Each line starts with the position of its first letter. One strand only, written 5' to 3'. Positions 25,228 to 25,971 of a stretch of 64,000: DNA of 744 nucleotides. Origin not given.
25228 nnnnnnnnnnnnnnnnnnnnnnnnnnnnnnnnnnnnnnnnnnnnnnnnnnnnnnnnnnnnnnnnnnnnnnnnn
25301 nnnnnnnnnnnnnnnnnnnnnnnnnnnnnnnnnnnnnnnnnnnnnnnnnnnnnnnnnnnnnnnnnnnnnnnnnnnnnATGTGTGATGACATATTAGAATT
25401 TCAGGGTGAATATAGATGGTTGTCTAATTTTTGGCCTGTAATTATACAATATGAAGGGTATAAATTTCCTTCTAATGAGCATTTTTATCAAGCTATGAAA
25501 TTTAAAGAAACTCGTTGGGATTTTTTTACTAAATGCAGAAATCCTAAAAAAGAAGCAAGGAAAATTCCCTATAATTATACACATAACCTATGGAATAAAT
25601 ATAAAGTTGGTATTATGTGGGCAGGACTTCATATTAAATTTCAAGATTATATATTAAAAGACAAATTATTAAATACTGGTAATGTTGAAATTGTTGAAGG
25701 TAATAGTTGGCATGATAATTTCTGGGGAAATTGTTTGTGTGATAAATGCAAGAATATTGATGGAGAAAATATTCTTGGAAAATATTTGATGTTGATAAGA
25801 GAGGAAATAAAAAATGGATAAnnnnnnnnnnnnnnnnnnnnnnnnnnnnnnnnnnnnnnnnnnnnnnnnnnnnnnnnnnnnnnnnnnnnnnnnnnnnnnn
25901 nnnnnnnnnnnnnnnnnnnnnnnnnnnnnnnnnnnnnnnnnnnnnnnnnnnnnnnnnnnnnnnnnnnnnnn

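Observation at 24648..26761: Candidate anti-defence island: metallophosphoesterase, NADAR and DHH/DHHA1 phosphoesterase, inserted between helicase and primase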

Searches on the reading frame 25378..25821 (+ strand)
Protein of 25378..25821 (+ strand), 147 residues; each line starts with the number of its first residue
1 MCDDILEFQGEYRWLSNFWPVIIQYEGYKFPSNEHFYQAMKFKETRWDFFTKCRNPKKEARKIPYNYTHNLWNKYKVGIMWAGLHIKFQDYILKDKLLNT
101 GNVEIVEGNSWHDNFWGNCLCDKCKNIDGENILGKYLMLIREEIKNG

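Call 3: search_protein_families(library=pfam, proteins=[window:25378-25821:+], max_evalue=0.01)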
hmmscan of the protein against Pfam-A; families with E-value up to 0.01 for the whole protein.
window:25378-25821:+ (147 aa): 1 family
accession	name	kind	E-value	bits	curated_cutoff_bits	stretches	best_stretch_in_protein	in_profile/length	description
PF08719.17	NADAR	-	1e-21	78.3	35.1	1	11-145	9-163/163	NADAR domain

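Call 4: search_protein_families(library=phrogs, proteins=[window:25378-25821:+], max_evalue=0.001)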
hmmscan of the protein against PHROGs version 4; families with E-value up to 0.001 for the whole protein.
window:25378-25821:+ (147 aa): 1 family
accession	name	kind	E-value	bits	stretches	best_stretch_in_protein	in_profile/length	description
phrog_1017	-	unknown function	3.8e-36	125.6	1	3-146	6-154/170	-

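Call 6: search_protein_families(library=padloc, proteins=[window:25378-25821:+], max_evalue=0.01)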
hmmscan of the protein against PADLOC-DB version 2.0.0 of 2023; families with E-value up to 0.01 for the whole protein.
window:25378-25821:+ (147 aa): 1 family
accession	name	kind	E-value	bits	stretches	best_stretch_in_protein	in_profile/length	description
PDLC04643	PDC-M42C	-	1.5e-10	39.5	1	11-144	12-157/158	-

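Call 7: search_protein_families(library=ncbifam, proteins=[window:25378-25821:+], max_evalue=0.01)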
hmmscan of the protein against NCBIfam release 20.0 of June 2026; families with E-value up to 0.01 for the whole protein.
window:25378-25821:+ (147 aa): 2 families
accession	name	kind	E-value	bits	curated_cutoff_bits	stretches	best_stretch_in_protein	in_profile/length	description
TIGR02464.1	ribofla_fusion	equivalog_domain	4.3e-20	72.5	73.7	1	11-144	9-152/153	riboflavin biosynthesis intermediates N-glycosidase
NF053876.1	DS32_2_antiphage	equivalog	5.8e-14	51.6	240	1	16-146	25-157/181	NADAR family anti-phage protein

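Call 9: search_dna_similar(query=window:25378-25821:+, collection=phages, mode=protein, max_rows=40, max_evalue=0.001)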
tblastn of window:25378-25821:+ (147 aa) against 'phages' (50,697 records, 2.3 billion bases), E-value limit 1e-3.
Records with a match: 488; places in all: 490; records where one place covers at least 80% of the query: 473.
Best place of each record, by identity: <60% 488.
By first word of the organism name: Streptomyces 125; Vibrio 87; Salmonella 51; Escherichia 41; Stenotrophomonas 21; Prevotella 15; Bacillus 13; Aeromonas 12; Xanthomonas 11; Staphylococcus 10; and 37 more.
By host as written in the record: Streptomyces griseus ATCC 10137 52; Vibrio harveyi BAA-1116 36; - 33; Streptomyces lividans JI 1326 29; Escherichia coli 18; Stenotrophomonas maltophilia 16; Prevotella sp. 15; Vibrio breoganii 10; and 128 more.
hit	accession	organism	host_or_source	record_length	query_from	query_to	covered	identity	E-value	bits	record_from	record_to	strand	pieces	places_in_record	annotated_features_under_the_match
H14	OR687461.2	Pseudomonas phage CL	Pseudomonas alcaligenes T3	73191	5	142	94%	44.4%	8e-24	101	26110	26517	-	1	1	record has no annotation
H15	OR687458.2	Pseudomonas phage CRC2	Pseudomonas alcaligenes T3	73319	5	142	94%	44.4%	8e-24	101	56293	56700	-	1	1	record has no annotation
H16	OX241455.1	Vibrio phage 501E54-1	Seawater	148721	5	147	97%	42.2%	2e-17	83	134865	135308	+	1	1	putative swarming motility protein | putative DNA helicase | conserved hypothetical protein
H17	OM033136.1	Aeromonas phage phiA047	Aeromonas sp.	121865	8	146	95%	43.3%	4e-22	96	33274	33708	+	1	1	GTP cyclohydrolase II | hypothetical protein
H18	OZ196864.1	Vibrio phage 166E36-1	Seawater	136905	5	146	97%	42.1%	4e-19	88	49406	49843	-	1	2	hypothetical protein (x3)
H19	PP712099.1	Pseudoalteromonas phage vB_Psh_XG4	Pseudoalteromonas shioyasakiensis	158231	2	142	96%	42.4%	1e-21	95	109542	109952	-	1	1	record has no annotation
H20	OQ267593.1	Klebsiella phage phi_KPN_H2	Klebsiella pneumoniae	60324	2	141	95%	42.6%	6e-24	101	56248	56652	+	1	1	hypothetical protein (x2)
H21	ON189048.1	Xanthomonas phage Seregon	-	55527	5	145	96%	42.1%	2e-20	91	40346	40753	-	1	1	hypothetical protein (x2)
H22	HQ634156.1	Vibrio phage PWH3a-P1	Vibrio natriegens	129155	8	144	93%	42.6%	4e-22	96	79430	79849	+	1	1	GTP cyclohydrolase II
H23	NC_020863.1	Vibrio phage PWH3a-P1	Vibrio natriegens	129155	8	144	93%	42.6%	4e-22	96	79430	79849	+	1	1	GTP cyclohydrolase II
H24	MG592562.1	Vibrio phage 1.193.O._10N.286.52.C6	Vibrio splendidus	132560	8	146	95%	41.9%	6e-16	79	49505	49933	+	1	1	protein of unknown function DUF1768 | hypothetical protein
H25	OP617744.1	Klebsiella phage KP13-27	Klebsiella pneumoniae KP13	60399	2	141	95%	41.1%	2e-22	97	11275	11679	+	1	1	ybiA: N-glycosidase | hypothetical protein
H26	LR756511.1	uncultured phage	metagenomic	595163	4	147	98%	39.7%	1e-21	95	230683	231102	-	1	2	record has no annotation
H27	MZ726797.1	Escherichia phage vB_EcoS_AVIO78A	Escherichia coli O78 Strain ECL23026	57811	7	141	92%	42.3%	1e-22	98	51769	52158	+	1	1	ParB-like protein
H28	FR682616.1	Roseovarius sp. 217 phage 1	Roseovarius sp. 217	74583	5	147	97%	39.6%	4e-18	85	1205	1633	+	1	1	hypothetical protein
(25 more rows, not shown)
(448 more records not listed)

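Call 36: search_solved_structures(query=window:25378-25821:+, max_evalue=1, show_alignments=4)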
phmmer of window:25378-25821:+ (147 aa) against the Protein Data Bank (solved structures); distinct sequences matched with E-value up to 1: 2.
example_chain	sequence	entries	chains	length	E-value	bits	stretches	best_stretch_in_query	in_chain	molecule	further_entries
2b3w_A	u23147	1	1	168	1.7e-08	37.9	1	10-144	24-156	Hypothetical protein ybiA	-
8bau_A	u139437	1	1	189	8.9e-06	29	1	11-119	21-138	NADAR domain-containing protein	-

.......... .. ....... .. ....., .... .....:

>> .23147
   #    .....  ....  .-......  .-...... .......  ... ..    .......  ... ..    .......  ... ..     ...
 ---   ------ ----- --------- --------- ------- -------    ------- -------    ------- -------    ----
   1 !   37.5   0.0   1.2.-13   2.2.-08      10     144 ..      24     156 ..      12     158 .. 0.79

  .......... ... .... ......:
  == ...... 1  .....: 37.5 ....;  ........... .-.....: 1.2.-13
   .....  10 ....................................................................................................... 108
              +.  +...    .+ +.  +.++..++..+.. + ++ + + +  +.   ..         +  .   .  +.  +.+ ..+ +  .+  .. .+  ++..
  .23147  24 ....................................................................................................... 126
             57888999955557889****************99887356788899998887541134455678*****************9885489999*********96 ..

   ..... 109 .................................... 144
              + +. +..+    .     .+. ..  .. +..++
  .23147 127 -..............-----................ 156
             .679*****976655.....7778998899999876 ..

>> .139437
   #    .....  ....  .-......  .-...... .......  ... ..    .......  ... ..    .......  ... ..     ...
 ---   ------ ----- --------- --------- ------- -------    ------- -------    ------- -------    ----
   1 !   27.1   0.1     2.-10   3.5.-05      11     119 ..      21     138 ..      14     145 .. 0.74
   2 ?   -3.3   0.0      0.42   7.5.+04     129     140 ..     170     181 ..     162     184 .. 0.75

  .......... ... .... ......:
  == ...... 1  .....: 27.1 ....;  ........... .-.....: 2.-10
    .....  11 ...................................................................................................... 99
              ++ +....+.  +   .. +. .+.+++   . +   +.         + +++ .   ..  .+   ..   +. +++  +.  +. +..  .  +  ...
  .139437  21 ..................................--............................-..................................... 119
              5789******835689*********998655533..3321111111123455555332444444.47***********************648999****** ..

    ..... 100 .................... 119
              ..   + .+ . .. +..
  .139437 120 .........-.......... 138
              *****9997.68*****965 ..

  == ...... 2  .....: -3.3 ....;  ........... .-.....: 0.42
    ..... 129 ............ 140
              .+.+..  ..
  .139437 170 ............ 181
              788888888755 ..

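Call 94: find_homologous_proteins(query=window:25378-25821:+, max_evalue=1e-10)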
Query window:25378-25821:+ (147 aa): 124 proteins with E <= 1e-10 among 130 candidates; the best 120 are listed.
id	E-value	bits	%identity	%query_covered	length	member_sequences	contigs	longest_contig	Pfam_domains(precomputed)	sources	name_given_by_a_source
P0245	8.0e-101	353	100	100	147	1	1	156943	PF08719.18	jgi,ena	-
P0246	5.1e-63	230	68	99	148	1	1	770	PF08719.18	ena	-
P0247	1.7e-54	202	60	97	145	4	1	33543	PF08719.18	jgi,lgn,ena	-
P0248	7.9e-36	141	48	100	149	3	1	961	PF08719.18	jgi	jgi:ribA/ribD-fused uncharacterized protein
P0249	3.5e-33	133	46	96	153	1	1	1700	PF08719.18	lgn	-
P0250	2.6e-31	127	48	95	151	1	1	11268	PF08719.18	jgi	-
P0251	2.3e-30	124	48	100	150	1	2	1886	PF08719.18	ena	-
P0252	7.4e-30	122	49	94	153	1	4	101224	PF08719.18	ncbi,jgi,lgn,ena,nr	ncbi:MAG: NADAR family protein [Bacteroidales bacterium]|nr:NADAR family protein [Bacteroidales bact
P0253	2.5e-29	120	47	96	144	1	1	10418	PF08719.18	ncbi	-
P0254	3.1e-29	120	46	95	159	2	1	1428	PF08719.18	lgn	-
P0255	2.6e-27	114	48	95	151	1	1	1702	PF08719.18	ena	-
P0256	2.7e-27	114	45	95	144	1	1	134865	PF08719.18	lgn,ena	-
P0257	3.0e-27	114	42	95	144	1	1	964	PF08719.18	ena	-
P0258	4.4e-27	113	46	97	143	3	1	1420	PF08719.18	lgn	-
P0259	4.6e-27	113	45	97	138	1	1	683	PF08719.18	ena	-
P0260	5.2e-27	113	46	93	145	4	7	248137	PF08719.18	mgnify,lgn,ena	mgnify:CR=1 FL=1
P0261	8.0e-27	112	45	99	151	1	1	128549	PF08719.18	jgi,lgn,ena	-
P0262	1.4e-26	111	44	97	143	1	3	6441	PF08719.18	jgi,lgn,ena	jgi:hypothetical protein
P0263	2.3e-26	111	41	97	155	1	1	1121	PF08719.18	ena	-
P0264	2.6e-26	110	47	97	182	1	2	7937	PF08719.18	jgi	-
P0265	4.4e-26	110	46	95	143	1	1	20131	PF08719.18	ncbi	-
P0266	4.7e-26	110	42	95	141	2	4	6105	PF08719.18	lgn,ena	-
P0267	4.9e-26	110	41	99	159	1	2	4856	PF08719.18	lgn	-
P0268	5.5e-26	109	46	97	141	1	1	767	PF08719.18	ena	-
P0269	6.4e-26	109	46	96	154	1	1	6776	PF08719.18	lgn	-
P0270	1.0e-25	109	42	94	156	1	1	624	PF08719.18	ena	-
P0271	1.0e-25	109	42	97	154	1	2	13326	PF08719.18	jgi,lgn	jgi:ribA/ribD-fused uncharacterized protein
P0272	1.3e-25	108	41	97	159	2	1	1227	PF08719.18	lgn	-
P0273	1.4e-25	108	42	94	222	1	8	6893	PF08719.18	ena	-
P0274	1.6e-25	108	45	99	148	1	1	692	PF08719.18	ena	-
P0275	1.6e-25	108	45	99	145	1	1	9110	PF08719.18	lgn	-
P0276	2.3e-25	107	42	96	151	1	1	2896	PF08719.18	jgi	jgi:ribA/ribD-fused uncharacterized protein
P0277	3.3e-25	107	42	98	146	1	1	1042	PF08719.18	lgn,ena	-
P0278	4.9e-25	106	44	99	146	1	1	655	PF08719.18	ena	-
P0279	6.0e-25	106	44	97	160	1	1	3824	PF08719.18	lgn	-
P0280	1.0e-24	105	47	90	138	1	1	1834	PF08719.18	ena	-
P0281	1.4e-24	105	43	94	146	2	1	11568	PF08719.18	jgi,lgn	jgi:ribA/ribD-fused uncharacterized protein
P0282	1.8e-24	105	43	100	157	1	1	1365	PF08719.18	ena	-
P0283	2.0e-24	104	39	95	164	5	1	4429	PF08719.18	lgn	-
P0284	3.6e-24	104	45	96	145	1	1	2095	PF08719.18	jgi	jgi:ribA/ribD-fused uncharacterized protein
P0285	4.0e-24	103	44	99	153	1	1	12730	PF08719.18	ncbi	-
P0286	4.9e-24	103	42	99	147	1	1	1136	PF08719.18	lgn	-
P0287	4.9e-24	103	43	94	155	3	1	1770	PF08719.18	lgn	-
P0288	5.6e-24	103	46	96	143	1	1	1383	PF08719.18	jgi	jgi:ribA/ribD-fused uncharacterized protein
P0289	6.1e-24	103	44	93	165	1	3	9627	PF08719.18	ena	-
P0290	6.5e-24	103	46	97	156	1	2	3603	PF08719.18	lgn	-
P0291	7.2e-24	103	45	97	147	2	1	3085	PF08719.18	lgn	-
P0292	2.0e-23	101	41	95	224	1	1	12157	PF08719.18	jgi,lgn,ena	-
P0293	2.0e-23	101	43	96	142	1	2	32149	PF08719.18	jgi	jgi:ribA/ribD-fused uncharacterized protein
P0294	2.0e-23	101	40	97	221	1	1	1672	PF08719.18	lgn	-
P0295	2.5e-23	101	44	95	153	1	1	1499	PF08719.18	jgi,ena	-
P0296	3.1e-23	101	41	95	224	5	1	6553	PF08719.18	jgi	jgi:ribA/ribD-fused uncharacterized protein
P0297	5.0e-23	100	40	95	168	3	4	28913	PF08719.18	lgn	-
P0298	6.0e-23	100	39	82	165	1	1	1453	PF08719.18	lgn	-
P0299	9.8e-23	99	44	95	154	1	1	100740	PF08719.18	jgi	-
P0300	1.2e-22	99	40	97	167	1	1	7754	PF08719.18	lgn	-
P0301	1.2e-22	99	45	96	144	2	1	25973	PF08719.18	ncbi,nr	ncbi:MAG: NADAR family protein [Candidatus Pacebacteria bacterium]|nr:NADAR family protein [Candidat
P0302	1.7e-22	98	47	94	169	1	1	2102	PF08719.18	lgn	-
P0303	1.9e-22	98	42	99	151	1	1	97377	PF08719.18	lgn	-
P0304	2.5e-22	98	41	98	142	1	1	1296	PF08719.18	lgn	-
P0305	2.5e-22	98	41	95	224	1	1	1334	PF08719.18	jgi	jgi:ribA/ribD-fused uncharacterized protein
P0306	2.7e-22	97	41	97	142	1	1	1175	PF08719.18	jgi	jgi:ribA/ribD-fused uncharacterized protein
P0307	2.9e-22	97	45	97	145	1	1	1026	PF08719.18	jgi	jgi:hypothetical protein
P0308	3.4e-22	97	42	96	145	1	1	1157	PF08719.18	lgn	-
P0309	4.8e-22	97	41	98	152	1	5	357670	PF08719.18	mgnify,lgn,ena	mgnify:CR=1 FL=1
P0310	5.3e-22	96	41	97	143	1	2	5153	PF08719.18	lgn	-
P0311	6.0e-22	96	40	98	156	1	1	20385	PF08719.18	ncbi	-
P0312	6.4e-22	96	41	97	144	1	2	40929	PF08719.18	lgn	-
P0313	7.1e-22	96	37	93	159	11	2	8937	PF08719.18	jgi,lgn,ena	-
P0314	1.6e-21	95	42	97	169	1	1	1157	PF08719.18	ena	-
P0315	1.6e-21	95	39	96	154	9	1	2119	PF08719.18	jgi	jgi:ribA/ribD-fused uncharacterized protein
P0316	1.6e-21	95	42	96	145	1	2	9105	PF08719.18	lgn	-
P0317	1.7e-21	95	42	96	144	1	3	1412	PF08719.18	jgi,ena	-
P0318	2.1e-21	95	42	95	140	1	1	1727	PF08719.18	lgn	-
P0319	2.3e-21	94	43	87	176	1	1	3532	PF08719.18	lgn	-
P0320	2.7e-21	94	45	96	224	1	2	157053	PF08719.18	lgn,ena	-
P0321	2.8e-21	94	41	97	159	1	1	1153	PF08719.18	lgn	-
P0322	6.5e-21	93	43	97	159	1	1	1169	PF08719.18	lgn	-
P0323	6.7e-21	93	42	98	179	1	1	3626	PF08719.18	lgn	-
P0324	7.8e-21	93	42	97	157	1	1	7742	PF08010.17,PF08719.18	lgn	-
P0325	1.2e-20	92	42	97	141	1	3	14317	PF08719.18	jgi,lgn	jgi:hypothetical protein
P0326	1.4e-20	92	43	92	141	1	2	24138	PF08719.18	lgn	-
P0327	1.6e-20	92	43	82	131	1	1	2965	PF08719.18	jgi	jgi:ribA/ribD-fused uncharacterized protein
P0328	1.6e-20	92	45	94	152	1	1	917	PF08719.18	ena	-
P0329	5.8e-20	90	45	97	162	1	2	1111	PF08719.18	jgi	jgi:ribA/ribD-fused uncharacterized protein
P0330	6.8e-20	90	41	98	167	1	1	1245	PF08719.18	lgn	-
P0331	1.3e-19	89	43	97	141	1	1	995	PF08010.17,PF08719.18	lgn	-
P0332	1.8e-19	88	41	98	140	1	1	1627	PF08719.18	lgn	-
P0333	2.1e-19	88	42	95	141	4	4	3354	PF08719.18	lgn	-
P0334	2.1e-19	88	44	93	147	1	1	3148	PF08719.18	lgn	-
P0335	2.2e-19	88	40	96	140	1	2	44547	PF08719.18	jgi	jgi:ribA/ribD-fused uncharacterized protein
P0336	2.3e-19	88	44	82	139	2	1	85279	PF08719.18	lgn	-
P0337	4.3e-19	87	42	95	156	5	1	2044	PF08719.18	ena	-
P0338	4.4e-19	87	39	88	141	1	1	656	PF08719.18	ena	-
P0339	4.8e-19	87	40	95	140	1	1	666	PF08719.18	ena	-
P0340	6.3e-19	86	37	97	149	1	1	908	PF08719.18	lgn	-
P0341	6.3e-19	86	40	82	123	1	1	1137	PF08719.18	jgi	-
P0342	8.4e-19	86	42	96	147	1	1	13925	PF08719.18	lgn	-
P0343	1.4e-18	85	39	96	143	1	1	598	PF08719.18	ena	-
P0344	1.5e-18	85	42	95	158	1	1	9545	PF08719.18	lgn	-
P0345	2.5e-18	85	40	93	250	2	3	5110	PF08719.18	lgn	-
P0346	2.5e-18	85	38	97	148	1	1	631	PF08719.18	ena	-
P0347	2.7e-18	84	40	96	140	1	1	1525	PF08719.18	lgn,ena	-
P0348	3.4e-18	84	40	97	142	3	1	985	PF08719.18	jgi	-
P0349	1.1e-17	82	40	97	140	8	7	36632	PF08719.18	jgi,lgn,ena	jgi:ribA/ribD-fused uncharacterized protein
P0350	1.5e-17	82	45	96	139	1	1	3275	PF08719.18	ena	-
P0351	2.4e-17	81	40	90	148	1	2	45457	PF08719.18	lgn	-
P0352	3.0e-17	81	37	96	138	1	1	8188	PF08719.18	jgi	jgi:ribA/ribD-fused uncharacterized protein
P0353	5.0e-17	80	42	96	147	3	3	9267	PF08719.18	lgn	-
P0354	6.0e-17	80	41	96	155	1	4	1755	PF08719.18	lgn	-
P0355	9.1e-17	79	41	96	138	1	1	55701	PF08719.18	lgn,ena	-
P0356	1.2e-16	79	39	99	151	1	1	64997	PF08719.18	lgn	-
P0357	1.6e-16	79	38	99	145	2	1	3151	PF08719.18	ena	-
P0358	1.7e-16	79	35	96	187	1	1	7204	PF08719.18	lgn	-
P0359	1.8e-16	79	41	82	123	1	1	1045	PF08719.18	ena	-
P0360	2.0e-16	78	39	97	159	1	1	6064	PF08719.18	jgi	jgi:ribA/ribD-fused uncharacterized protein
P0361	2.8e-16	78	39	98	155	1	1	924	PF08719.18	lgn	-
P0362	6.5e-16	77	39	98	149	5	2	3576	PF08010.17,PF08719.18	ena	-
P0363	7.8e-16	76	40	83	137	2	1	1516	PF08719.18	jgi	jgi:hypothetical protein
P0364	1.6e-15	75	39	87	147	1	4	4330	PF08719.18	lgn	-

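Call 95: find_encoding_contigs(protein=P0247, flank=8000, max_places=2)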
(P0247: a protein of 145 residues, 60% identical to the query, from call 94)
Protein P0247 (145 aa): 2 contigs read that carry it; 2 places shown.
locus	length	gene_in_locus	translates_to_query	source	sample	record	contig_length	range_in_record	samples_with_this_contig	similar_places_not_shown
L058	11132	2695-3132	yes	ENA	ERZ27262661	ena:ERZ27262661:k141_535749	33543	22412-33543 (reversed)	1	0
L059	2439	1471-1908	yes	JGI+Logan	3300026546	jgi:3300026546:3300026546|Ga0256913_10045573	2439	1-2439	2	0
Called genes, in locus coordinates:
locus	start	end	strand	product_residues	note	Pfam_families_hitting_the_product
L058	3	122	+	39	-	?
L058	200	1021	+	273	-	-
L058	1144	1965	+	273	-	-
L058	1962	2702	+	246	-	PF00149:Metallophos, PF12850:Metallophos_2 (weak)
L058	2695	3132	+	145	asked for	PF08719:NADAR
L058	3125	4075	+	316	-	PF01368:DHH (weak), PF02272:DHHA1 (faint)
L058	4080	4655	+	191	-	-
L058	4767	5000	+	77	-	-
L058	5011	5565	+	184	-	PF13328:HD_4, PF01966:HD (weak)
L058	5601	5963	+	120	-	PF23837:DUF7207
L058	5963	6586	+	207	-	-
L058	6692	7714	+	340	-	-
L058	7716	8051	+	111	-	-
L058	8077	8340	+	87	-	-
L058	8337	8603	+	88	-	-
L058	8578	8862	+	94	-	-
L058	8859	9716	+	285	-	PF02511:Thy1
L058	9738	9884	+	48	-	-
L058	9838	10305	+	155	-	-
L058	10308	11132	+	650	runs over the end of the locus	PF21995:RNR-II_ins_dom (weak), PF02867:Ribonuc_red_lgC (faint)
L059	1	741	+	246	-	?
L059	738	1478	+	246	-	PF00149:Metallophos, PF12850:Metallophos_2 (weak)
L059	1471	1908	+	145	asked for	PF08719:NADAR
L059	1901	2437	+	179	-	?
